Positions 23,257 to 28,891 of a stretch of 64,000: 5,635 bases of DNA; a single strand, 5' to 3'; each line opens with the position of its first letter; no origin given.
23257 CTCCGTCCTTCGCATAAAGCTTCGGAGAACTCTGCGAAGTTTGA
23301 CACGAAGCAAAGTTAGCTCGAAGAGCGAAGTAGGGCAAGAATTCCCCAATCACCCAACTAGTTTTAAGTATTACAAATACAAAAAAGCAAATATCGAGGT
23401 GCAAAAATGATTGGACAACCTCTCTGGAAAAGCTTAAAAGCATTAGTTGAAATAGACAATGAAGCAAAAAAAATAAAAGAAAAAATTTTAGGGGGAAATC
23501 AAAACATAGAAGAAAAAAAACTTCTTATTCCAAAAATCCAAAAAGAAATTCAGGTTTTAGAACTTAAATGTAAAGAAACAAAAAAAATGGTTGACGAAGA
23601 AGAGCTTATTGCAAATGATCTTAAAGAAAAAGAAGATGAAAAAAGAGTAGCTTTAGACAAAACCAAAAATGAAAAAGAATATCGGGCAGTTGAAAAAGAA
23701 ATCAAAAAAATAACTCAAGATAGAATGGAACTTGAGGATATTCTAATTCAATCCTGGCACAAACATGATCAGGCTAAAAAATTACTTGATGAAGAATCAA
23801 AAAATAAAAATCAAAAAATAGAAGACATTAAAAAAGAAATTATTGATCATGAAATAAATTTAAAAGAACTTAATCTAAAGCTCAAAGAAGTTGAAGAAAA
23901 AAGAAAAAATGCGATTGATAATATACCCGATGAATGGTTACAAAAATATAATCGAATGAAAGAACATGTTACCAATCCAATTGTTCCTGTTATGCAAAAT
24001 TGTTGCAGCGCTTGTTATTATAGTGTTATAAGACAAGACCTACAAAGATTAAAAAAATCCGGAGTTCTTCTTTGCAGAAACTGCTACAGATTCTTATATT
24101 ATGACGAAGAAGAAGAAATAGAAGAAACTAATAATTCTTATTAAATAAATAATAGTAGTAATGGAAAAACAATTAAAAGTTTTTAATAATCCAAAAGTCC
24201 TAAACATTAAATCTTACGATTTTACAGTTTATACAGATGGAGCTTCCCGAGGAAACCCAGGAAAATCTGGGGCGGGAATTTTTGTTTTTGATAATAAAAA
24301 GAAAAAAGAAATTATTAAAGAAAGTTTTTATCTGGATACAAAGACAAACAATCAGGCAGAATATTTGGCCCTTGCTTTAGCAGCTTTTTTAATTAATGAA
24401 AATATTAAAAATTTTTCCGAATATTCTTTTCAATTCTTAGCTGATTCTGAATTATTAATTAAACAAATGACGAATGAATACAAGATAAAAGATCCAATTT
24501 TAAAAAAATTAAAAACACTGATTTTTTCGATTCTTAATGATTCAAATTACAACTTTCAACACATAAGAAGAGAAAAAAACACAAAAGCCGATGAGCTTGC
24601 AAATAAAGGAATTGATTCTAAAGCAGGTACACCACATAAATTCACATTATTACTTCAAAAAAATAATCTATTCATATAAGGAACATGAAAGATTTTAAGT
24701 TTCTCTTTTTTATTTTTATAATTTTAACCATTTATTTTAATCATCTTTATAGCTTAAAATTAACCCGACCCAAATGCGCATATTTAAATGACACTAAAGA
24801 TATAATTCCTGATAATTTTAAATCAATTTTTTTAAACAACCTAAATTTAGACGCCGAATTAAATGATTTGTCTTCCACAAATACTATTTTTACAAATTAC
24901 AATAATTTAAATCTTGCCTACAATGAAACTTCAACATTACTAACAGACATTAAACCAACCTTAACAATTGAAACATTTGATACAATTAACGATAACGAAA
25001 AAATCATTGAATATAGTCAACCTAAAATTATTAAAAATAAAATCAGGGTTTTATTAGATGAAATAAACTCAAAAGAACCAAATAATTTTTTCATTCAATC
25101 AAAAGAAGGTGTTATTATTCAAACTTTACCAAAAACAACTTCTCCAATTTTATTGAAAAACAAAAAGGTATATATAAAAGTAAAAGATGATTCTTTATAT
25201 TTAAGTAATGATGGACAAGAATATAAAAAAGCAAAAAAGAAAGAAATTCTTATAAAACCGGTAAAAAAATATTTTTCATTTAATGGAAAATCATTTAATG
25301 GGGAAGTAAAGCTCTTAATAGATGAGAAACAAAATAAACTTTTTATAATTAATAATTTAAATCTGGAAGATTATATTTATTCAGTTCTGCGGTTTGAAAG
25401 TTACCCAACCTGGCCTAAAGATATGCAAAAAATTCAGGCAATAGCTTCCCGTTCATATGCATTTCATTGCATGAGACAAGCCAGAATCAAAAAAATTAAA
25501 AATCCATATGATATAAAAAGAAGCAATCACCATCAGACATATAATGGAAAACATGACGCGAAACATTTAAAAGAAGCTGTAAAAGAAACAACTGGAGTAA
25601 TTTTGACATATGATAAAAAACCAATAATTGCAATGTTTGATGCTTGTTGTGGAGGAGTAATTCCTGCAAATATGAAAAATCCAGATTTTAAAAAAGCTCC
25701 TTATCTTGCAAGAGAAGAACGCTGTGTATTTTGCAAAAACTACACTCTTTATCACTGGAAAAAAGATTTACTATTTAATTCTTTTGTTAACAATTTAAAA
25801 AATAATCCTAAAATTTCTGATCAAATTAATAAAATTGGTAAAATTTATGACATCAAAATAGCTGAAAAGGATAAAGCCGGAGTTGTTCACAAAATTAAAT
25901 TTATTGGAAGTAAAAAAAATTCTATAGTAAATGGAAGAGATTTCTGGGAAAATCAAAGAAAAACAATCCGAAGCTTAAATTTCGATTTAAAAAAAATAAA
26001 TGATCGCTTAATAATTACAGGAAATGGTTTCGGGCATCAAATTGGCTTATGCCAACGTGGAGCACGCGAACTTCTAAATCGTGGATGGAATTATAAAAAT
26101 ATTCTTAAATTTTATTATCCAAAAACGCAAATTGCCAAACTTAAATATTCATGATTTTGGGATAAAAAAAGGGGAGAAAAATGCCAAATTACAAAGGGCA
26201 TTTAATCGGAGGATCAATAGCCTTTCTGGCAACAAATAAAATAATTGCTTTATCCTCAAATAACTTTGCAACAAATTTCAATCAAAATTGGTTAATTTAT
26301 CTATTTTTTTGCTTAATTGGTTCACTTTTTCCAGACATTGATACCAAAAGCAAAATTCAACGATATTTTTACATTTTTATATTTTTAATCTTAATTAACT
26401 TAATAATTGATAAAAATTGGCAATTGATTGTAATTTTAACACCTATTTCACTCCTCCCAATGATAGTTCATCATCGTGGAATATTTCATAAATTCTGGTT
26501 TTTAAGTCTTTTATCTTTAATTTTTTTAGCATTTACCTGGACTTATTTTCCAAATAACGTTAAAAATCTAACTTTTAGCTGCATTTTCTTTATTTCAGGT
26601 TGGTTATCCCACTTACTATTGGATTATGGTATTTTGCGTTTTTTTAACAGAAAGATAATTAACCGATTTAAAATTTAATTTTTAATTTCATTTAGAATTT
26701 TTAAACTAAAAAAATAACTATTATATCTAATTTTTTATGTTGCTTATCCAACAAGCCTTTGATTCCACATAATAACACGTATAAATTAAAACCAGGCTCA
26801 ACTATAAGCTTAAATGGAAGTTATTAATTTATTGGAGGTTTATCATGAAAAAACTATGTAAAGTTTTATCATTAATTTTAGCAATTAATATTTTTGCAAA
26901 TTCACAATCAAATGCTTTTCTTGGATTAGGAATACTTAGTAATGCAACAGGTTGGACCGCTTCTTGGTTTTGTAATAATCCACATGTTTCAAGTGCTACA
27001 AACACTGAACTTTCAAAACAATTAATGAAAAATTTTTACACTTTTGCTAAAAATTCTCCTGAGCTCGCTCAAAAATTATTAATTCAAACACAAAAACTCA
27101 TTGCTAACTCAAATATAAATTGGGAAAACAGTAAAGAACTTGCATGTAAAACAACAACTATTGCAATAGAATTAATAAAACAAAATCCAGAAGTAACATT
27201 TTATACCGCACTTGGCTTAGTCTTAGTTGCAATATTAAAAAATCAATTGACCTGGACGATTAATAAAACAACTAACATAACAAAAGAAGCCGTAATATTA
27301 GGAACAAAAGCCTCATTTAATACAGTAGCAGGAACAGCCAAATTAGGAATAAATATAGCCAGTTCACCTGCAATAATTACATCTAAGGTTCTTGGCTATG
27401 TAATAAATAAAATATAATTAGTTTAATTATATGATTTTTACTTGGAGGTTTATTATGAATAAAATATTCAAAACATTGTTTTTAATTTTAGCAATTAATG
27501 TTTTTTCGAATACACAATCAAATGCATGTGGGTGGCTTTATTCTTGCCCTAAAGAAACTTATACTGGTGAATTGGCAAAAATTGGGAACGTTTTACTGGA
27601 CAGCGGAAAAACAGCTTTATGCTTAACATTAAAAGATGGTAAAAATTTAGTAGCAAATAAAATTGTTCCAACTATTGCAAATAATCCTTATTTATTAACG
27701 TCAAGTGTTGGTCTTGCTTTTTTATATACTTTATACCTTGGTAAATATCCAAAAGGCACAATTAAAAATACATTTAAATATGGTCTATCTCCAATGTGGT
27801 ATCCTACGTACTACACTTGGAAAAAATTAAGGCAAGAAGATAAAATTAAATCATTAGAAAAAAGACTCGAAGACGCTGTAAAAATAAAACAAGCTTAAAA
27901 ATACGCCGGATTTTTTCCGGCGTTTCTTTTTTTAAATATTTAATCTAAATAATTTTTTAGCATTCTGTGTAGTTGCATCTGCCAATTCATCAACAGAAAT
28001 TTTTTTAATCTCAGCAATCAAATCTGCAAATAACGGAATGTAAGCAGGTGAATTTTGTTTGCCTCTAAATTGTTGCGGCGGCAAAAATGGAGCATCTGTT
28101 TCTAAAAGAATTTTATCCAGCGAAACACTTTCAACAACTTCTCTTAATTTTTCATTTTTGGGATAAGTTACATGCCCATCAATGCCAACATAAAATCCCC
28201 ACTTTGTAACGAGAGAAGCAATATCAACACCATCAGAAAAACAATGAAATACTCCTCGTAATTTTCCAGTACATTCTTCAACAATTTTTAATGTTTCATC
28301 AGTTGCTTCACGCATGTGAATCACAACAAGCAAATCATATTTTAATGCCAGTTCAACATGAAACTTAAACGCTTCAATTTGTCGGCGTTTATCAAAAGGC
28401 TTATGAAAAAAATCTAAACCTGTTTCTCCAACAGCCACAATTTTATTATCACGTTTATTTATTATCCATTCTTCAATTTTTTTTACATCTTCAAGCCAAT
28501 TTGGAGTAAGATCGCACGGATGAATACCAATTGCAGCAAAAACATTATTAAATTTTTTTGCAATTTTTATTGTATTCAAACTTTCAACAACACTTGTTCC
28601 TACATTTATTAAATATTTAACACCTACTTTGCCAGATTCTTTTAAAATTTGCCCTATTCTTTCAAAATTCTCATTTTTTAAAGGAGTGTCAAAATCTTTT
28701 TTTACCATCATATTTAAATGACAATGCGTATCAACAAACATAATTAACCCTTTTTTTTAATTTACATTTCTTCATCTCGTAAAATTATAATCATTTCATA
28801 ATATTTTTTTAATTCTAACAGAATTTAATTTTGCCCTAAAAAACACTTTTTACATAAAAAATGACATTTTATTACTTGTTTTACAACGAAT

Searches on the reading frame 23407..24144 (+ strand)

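Call 33: search_protein_families(library=pfam, proteins=[window:23407-24144:+], max_evalue=0.001)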
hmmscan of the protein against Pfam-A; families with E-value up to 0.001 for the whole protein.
window:23407-24144:+ (245 aa): 1 family
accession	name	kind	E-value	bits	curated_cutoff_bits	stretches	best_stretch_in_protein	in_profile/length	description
PF24481.2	CT398_CC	-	0.0002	21.7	27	1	16-187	4-178/180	CT398-like coiled coil hairpin domain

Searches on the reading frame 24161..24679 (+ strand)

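Call 83: search_protein_families(library=pfam, proteins=[window:24161-24679:+], max_evalue=0.0001)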
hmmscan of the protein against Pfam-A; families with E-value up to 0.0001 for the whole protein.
window:24161-24679:+ (172 aa): 2 families
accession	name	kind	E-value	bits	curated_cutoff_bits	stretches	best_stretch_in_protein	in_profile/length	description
PF00075.30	RNase_H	-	6.3e-13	49.5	25.8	1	21-151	4-140/141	RNase H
PF13456.12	RVT_3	-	2.1e-10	41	21.6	1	25-149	2-122/123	Reverse transcriptase-like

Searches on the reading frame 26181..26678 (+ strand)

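Call 83: search_protein_families(library=pfam, proteins=[window:26181-26678:+], max_evalue=0.0001)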
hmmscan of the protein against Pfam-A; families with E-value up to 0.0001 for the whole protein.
window:26181-26678:+ (165 aa): 1 family
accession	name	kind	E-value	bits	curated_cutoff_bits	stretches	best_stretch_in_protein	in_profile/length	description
PF04307.19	YdjM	-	6.2e-16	58.8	29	1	5-149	4-107/176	YdjM inner membrane protein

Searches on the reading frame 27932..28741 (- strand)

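Call 83: search_protein_families(library=pfam, proteins=[window:27932-28741:-], max_evalue=0.0001)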
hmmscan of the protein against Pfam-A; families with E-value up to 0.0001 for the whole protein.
window:27932-28741:- (269 aa): 1 family
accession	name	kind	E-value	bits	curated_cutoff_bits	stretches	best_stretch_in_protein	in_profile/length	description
PF01026.27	TatD_DNase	-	4.7e-72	242.9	27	1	3-266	1-253/253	TatD related DNase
